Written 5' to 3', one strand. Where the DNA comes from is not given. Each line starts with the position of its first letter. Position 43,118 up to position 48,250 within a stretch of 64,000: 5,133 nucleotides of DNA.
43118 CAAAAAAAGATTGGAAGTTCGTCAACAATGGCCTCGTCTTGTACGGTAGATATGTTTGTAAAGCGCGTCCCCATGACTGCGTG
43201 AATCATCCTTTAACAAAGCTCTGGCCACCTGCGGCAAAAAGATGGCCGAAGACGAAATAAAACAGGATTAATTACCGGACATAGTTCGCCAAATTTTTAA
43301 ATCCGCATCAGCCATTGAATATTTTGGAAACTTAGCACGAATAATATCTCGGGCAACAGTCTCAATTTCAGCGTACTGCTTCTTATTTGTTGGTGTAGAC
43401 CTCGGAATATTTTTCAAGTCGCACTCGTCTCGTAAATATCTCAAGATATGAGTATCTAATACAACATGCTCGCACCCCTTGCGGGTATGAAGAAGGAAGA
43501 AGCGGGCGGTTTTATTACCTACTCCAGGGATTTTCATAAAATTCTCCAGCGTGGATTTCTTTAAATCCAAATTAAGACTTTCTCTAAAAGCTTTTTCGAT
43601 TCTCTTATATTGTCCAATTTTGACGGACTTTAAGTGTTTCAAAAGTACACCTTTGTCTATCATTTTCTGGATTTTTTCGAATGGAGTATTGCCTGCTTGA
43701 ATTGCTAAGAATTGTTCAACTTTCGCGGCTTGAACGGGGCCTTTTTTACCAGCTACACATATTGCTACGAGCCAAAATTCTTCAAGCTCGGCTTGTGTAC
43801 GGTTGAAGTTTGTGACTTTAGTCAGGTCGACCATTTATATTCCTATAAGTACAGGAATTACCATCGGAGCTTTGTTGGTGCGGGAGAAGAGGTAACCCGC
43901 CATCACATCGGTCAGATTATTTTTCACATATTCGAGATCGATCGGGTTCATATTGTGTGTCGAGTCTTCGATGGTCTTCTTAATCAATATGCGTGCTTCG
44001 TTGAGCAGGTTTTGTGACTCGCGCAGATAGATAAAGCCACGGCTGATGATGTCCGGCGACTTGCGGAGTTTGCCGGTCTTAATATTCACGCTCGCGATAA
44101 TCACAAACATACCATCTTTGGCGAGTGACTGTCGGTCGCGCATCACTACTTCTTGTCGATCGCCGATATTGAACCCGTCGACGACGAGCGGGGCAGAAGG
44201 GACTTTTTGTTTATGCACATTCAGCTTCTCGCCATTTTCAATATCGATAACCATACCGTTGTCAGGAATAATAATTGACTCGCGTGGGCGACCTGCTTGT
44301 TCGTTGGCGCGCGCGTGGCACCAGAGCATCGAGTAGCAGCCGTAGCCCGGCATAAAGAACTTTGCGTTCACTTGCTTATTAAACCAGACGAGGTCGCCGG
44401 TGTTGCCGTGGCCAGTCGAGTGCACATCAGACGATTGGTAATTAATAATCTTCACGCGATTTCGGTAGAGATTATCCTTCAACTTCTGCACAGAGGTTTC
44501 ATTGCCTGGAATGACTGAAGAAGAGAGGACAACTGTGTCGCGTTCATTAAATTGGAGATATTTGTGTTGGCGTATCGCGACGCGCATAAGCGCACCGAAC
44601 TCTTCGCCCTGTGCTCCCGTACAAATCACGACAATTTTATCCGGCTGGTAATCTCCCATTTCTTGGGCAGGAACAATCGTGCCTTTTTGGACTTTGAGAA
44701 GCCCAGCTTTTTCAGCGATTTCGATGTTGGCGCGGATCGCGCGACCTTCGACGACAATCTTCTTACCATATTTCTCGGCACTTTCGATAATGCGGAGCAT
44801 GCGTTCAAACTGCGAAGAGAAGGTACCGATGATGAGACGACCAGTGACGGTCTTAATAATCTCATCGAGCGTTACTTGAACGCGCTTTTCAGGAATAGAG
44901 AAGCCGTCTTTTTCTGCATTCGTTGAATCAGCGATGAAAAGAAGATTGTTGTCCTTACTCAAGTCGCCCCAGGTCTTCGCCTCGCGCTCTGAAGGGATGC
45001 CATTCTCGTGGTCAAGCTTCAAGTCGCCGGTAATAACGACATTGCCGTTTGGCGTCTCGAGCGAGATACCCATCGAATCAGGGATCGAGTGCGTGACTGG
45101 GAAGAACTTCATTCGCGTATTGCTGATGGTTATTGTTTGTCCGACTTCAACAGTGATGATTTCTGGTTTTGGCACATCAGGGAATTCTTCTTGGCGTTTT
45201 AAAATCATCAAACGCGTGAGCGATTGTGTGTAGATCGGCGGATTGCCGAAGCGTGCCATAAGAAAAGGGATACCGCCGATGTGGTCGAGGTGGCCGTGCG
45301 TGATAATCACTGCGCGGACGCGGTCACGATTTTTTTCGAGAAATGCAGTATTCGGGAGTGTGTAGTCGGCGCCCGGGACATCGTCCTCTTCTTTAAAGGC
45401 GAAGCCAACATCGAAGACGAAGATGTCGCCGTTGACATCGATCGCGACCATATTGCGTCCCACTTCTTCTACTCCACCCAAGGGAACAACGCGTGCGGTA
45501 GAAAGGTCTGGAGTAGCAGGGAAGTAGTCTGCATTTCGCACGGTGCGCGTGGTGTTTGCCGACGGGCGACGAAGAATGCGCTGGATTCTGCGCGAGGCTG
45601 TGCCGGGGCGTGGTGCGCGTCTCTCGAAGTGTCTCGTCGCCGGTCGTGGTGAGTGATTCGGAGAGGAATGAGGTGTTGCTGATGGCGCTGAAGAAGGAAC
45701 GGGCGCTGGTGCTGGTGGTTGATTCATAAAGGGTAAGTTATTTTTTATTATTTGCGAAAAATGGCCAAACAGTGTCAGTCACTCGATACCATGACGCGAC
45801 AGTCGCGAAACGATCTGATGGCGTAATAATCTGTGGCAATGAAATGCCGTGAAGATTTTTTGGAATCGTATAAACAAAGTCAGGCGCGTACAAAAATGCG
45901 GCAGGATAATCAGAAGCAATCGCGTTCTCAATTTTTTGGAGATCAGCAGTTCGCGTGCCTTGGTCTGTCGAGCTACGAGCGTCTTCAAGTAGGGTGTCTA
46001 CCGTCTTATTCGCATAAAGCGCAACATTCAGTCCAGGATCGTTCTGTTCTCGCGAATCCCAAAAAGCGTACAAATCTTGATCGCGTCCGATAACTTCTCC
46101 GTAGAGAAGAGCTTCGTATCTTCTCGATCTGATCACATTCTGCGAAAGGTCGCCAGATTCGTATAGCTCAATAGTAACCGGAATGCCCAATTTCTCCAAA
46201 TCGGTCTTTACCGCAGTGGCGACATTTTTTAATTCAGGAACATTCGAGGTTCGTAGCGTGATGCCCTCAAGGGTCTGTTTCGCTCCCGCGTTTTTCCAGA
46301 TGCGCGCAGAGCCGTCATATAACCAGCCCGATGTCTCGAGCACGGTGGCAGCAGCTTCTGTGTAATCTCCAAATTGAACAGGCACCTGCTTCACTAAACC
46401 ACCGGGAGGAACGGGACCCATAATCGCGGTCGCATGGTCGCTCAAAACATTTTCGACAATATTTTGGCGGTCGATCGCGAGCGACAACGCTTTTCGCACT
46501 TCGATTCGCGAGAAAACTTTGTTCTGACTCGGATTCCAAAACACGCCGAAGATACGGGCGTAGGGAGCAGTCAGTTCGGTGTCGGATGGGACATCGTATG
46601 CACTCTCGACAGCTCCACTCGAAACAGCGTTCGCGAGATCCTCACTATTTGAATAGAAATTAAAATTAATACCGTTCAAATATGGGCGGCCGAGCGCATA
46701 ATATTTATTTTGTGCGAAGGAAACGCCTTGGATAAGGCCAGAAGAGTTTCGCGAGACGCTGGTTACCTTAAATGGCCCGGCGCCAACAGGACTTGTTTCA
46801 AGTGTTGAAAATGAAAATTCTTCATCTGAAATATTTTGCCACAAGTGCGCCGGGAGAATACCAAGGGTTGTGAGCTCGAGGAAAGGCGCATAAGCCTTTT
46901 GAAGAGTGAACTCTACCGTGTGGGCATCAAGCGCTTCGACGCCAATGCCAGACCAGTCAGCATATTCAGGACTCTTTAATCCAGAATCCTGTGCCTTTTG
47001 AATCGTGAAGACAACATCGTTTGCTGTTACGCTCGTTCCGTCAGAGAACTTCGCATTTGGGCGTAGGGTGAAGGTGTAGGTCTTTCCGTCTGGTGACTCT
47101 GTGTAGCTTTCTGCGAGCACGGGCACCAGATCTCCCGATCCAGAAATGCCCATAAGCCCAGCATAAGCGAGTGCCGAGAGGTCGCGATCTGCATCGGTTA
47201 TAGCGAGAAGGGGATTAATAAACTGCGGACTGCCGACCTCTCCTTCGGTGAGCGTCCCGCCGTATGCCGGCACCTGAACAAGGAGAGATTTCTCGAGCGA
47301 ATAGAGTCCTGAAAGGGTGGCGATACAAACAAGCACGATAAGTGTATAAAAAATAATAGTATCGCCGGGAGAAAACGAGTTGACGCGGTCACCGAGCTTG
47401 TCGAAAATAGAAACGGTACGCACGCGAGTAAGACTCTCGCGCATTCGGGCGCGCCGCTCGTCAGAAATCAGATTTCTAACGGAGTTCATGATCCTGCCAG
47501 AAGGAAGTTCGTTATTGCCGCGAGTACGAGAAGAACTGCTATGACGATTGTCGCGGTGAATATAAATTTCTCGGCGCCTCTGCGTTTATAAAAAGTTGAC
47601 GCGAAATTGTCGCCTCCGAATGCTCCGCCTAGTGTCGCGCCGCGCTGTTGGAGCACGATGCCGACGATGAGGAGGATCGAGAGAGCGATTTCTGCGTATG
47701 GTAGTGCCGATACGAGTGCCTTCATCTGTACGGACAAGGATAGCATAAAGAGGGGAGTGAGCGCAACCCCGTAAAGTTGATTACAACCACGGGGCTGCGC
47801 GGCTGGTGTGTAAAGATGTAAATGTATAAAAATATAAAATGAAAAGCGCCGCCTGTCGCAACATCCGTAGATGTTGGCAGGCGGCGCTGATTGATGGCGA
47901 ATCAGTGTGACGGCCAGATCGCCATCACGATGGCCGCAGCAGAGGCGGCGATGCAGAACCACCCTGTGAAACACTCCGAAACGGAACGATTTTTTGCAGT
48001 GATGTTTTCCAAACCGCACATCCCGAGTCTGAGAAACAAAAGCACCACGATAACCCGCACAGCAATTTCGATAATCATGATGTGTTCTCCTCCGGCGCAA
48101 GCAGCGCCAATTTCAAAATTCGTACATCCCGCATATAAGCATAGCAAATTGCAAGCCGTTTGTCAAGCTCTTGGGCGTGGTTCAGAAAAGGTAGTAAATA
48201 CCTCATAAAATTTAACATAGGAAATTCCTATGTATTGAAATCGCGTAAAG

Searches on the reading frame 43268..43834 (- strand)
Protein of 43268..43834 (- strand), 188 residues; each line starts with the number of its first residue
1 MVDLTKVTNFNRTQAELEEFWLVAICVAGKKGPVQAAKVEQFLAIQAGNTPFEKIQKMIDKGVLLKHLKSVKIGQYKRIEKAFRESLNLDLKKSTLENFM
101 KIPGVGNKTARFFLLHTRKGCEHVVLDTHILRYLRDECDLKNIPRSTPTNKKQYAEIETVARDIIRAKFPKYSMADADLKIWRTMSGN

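Call 55: search_protein_families(library=pfam, proteins=[window:43268-43834:-], max_evalue=0.001)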
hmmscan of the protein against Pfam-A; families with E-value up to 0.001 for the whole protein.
window:43268-43834:- (188 aa): 1 family
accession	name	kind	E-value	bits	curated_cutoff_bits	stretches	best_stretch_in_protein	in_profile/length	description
PF22175.2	Ogg-HhH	-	3.4e-07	30.4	27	1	43-164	45-167/173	8-oxoguanine DNA glycosylase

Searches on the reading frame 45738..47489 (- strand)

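Call 55: search_protein_families(library=pfam, proteins=[window:45738-47489:-], max_evalue=0.001)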
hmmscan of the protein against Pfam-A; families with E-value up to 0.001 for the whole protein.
window:45738-47489:- (583 aa): 1 family
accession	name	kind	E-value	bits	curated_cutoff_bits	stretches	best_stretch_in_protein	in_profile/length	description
PF00496.27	SBP_bac_5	-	5.7e-64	217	32.4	1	121-469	2-350/368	Bacterial extracellular solute-binding proteins, family 5 Middle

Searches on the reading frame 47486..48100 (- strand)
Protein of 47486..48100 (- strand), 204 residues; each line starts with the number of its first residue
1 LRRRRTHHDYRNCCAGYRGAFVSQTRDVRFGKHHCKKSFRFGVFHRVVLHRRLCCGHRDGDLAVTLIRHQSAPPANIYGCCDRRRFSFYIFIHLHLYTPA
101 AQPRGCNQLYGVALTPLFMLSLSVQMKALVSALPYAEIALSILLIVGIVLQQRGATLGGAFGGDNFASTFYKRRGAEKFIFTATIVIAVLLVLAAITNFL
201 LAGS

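Call 55: search_protein_families(library=pfam, proteins=[window:47486-48100:-], max_evalue=0.001)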
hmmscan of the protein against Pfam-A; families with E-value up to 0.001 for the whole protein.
window:47486-48100:- (204 aa): 1 family
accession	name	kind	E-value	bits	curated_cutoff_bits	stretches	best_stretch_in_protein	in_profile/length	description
PF03840.19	SecG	-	5.4e-10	39.7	29.2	1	138-197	7-66/70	Preprotein translocase SecG subunit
